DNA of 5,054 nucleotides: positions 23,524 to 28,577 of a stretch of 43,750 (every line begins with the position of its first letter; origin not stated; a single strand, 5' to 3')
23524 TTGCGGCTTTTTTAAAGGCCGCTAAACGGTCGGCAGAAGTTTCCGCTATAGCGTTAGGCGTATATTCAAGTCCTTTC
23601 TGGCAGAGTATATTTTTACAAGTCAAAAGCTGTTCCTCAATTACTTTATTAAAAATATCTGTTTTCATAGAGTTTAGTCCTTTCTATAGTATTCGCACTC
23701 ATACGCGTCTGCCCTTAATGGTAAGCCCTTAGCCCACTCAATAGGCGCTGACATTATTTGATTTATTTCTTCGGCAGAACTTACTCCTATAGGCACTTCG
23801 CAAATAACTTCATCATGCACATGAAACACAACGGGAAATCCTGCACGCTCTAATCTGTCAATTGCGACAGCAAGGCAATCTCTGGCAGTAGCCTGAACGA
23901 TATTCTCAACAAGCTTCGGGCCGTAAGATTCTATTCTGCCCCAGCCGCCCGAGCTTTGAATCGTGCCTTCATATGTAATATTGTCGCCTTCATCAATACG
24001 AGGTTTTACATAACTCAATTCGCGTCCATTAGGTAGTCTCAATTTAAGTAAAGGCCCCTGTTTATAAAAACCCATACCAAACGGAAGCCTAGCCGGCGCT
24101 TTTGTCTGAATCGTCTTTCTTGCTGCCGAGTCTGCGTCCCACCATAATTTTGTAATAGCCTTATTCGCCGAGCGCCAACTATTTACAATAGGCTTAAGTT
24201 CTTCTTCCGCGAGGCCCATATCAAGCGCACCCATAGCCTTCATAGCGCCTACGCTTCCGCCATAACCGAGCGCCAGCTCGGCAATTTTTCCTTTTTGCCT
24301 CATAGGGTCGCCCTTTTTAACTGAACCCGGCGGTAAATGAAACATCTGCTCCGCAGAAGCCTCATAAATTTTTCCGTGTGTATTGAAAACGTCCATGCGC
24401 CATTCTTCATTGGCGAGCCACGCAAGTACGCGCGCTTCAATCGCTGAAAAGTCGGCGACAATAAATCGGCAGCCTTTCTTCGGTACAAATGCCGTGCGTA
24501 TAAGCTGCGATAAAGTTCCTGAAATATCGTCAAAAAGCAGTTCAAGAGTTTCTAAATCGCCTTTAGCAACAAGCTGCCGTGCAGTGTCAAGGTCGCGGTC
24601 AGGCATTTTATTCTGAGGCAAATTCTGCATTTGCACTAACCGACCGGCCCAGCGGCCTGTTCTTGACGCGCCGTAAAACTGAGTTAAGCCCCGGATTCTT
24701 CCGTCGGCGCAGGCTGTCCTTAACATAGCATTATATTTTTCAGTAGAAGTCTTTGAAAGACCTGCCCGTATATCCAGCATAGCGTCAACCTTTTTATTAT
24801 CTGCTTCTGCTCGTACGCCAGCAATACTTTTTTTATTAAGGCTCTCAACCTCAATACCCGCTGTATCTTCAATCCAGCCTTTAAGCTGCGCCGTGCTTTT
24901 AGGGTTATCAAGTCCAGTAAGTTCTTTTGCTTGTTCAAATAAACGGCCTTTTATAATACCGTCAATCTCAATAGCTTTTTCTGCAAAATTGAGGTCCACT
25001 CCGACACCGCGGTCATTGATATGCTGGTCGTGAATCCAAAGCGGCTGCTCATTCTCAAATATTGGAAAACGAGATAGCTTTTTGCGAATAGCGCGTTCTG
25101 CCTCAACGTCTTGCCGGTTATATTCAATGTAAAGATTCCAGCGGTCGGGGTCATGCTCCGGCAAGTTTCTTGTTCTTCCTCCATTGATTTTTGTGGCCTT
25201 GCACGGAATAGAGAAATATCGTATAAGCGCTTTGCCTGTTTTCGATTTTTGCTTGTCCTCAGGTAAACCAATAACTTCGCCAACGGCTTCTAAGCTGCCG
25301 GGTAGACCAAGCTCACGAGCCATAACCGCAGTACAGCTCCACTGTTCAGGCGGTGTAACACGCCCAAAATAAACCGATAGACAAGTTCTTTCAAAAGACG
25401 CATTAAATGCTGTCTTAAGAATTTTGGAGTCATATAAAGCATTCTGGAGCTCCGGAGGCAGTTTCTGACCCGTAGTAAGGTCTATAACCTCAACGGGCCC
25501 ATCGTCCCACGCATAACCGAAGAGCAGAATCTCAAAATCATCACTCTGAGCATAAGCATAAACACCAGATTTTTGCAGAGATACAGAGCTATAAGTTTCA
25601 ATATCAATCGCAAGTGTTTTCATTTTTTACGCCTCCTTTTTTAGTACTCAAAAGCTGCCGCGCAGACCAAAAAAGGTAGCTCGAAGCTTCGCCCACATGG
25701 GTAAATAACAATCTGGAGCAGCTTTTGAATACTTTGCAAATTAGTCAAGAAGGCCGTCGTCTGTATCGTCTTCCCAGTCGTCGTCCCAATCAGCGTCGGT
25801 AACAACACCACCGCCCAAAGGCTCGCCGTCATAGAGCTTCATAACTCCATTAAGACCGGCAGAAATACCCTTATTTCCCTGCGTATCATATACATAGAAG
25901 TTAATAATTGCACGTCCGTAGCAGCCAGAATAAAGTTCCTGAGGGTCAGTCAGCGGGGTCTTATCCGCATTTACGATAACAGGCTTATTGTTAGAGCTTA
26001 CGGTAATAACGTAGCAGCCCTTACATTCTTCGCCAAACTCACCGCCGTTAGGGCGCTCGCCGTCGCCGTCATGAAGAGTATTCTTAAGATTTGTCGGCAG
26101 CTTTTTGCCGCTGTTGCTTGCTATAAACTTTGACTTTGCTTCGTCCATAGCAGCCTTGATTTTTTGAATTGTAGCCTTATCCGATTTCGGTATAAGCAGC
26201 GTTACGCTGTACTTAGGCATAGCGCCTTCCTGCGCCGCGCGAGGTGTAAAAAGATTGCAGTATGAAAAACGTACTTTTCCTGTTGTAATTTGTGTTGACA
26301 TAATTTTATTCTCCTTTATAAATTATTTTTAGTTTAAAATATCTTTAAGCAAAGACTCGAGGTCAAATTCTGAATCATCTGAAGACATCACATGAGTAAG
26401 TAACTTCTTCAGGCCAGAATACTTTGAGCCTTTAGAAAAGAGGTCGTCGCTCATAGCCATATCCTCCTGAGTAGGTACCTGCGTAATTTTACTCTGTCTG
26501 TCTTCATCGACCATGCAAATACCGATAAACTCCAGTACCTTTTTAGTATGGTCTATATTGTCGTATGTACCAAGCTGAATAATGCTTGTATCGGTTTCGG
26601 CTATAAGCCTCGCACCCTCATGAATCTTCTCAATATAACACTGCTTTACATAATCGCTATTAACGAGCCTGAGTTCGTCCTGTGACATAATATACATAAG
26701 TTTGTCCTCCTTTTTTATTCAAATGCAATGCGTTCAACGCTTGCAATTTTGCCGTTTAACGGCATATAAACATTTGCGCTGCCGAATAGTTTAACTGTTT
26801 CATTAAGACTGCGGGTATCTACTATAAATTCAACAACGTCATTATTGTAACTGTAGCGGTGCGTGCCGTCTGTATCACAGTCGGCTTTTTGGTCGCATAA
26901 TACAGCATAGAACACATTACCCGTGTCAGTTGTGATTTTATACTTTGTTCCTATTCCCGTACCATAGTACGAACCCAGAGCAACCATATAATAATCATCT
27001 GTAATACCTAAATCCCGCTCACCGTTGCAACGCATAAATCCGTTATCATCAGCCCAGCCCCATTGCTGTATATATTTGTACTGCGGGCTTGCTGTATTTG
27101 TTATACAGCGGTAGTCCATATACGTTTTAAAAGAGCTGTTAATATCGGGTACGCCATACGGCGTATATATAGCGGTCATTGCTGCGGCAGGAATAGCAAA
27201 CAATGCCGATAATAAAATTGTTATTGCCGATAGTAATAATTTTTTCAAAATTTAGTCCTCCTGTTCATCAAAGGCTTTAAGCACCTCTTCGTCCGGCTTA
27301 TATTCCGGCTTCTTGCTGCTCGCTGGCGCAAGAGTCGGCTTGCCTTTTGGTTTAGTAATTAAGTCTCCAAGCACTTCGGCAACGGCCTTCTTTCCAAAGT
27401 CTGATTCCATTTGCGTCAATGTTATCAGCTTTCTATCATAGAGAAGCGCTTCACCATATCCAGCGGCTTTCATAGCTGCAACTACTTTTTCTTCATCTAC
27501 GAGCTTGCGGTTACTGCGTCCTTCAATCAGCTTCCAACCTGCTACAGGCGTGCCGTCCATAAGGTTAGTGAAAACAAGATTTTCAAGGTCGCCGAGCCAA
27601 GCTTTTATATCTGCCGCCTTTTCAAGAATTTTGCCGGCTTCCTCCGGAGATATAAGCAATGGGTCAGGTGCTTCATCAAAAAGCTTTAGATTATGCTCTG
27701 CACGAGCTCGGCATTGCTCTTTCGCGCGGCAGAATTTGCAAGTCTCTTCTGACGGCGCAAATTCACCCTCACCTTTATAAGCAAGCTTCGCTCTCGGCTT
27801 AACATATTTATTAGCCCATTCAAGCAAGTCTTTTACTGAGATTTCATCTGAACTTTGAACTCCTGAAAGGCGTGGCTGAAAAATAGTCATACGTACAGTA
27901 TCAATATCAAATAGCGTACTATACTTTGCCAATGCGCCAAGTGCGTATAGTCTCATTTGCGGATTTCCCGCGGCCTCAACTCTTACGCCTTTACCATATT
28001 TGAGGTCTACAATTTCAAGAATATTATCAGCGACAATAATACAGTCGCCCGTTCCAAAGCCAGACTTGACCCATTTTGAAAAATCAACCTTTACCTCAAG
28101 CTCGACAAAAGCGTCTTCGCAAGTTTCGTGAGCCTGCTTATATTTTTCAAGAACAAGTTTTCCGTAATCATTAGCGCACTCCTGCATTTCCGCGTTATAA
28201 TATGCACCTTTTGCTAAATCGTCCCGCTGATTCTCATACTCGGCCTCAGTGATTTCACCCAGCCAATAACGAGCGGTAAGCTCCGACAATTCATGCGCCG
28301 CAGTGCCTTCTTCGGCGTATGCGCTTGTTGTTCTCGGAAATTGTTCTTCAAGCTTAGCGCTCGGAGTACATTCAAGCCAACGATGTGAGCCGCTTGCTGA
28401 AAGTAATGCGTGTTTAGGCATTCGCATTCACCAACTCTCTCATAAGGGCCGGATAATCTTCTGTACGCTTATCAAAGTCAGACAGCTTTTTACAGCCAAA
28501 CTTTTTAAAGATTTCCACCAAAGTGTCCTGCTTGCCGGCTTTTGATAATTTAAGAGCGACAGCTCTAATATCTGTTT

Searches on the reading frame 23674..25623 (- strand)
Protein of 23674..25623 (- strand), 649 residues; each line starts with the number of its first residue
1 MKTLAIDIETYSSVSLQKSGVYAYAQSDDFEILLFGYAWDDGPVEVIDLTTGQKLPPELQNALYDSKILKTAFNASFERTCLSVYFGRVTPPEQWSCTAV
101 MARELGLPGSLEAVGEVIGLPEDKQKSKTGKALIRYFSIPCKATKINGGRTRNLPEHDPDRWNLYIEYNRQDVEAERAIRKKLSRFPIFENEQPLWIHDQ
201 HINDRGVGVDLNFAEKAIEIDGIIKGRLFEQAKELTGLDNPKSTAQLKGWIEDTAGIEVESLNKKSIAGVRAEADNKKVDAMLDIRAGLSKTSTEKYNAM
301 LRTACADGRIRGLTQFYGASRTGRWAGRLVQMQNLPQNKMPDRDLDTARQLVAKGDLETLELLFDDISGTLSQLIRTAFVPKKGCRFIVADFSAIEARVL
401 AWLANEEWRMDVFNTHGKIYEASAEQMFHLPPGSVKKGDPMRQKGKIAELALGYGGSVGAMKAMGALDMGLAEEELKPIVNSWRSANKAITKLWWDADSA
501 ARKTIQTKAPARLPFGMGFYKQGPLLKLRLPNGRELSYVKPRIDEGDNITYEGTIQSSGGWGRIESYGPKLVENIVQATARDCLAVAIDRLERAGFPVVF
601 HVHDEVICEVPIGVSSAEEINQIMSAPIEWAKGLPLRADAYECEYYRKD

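Call 54: search_protein_families(library=pfam, proteins=[window:23674-25623:-], max_evalue=0.001)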
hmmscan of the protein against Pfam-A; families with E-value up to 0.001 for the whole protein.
window:23674-25623:- (649 aa): 1 family
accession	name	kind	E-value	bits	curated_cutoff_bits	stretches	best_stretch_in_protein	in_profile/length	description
PF00476.26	DNA_pol_A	-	1.6e-20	73.8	34.3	1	230-492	20-253/381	DNA polymerase family A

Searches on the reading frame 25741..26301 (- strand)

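Call 54: search_protein_families(library=pfam, proteins=[window:25741-26301:-], max_evalue=0.001)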
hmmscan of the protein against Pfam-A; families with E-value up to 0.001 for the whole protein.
window:25741-26301:- (186 aa): 1 family
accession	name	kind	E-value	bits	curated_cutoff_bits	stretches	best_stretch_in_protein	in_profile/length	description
PF10991.15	Enc34_ssDNA-bd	-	4.7e-64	215.7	26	1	3-181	1-173/176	Enterobacter phage Enc34, ssDNA-binding protein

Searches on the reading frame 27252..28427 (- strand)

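Call 54: search_protein_families(library=pfam, proteins=[window:27252-28427:-], max_evalue=0.001)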
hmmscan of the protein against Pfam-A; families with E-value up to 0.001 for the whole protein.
window:27252-28427:- (391 aa): 3 families
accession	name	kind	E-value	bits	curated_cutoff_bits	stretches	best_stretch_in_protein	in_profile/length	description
PF10926.14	DUF2800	-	8.3e-145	483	21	1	6-374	1-368/368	Protein of unknown function (DUF2800)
PF12705.13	PDDEXK_1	-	1.8e-11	44.9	22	1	9-240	2-247/247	PD-(D/E)XK nuclease superfamily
PF05120.17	GvpG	-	0.00027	21.5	30.6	1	39-71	29-61/67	Gas vesicle protein G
